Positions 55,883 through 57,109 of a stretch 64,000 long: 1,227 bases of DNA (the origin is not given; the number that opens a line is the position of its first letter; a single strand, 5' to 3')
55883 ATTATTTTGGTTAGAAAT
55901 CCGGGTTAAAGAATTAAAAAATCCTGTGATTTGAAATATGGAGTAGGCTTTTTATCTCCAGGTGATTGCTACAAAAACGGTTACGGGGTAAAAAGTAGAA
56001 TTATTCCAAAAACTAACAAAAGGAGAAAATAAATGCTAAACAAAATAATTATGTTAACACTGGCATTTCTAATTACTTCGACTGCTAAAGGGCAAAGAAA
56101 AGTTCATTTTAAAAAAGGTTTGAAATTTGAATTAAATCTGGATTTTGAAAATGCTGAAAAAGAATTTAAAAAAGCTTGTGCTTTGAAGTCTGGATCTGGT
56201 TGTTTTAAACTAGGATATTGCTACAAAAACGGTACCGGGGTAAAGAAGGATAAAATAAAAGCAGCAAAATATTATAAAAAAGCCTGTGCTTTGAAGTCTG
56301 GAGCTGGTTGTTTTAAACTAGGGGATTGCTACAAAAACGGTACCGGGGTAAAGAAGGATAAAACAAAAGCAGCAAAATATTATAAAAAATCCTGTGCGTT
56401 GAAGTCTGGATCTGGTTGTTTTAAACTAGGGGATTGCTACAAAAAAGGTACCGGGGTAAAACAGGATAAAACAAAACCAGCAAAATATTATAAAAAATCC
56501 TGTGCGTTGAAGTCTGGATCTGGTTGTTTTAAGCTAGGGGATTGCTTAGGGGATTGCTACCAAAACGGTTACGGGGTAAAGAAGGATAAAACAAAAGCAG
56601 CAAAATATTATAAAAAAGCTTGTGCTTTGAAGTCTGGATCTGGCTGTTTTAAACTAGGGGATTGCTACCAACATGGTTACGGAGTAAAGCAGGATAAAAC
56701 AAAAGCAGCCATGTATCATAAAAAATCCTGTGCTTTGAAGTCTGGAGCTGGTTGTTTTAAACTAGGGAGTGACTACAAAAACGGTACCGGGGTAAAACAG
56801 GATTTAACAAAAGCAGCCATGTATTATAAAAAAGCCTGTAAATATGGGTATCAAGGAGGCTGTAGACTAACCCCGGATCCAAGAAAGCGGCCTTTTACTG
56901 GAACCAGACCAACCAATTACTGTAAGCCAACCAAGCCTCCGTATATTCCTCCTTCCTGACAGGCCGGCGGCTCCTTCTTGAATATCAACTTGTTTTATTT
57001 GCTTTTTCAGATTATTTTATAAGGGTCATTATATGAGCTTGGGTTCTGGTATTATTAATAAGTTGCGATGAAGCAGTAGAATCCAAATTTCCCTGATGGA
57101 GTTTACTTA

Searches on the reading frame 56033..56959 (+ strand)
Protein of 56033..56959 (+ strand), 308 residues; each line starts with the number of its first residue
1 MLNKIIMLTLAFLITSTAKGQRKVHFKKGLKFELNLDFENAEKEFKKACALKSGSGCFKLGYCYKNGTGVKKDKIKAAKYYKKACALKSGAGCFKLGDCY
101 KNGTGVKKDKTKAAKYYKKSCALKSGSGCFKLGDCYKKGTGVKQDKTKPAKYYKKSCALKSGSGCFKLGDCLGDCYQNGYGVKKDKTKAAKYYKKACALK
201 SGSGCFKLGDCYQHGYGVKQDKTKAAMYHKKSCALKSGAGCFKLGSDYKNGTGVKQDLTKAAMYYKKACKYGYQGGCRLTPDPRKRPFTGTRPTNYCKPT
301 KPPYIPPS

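Call 85: search_protein_families(library=pfam, proteins=[window:56033-56959:+], max_evalue=0.00001)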
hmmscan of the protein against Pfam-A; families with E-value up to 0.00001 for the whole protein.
window:56033-56959:+ (308 aa): 1 family
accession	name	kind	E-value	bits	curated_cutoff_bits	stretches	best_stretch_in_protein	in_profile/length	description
PF08238.18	Sel1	-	6e-54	179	30.7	5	56-87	3-34/36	Sel1 repeat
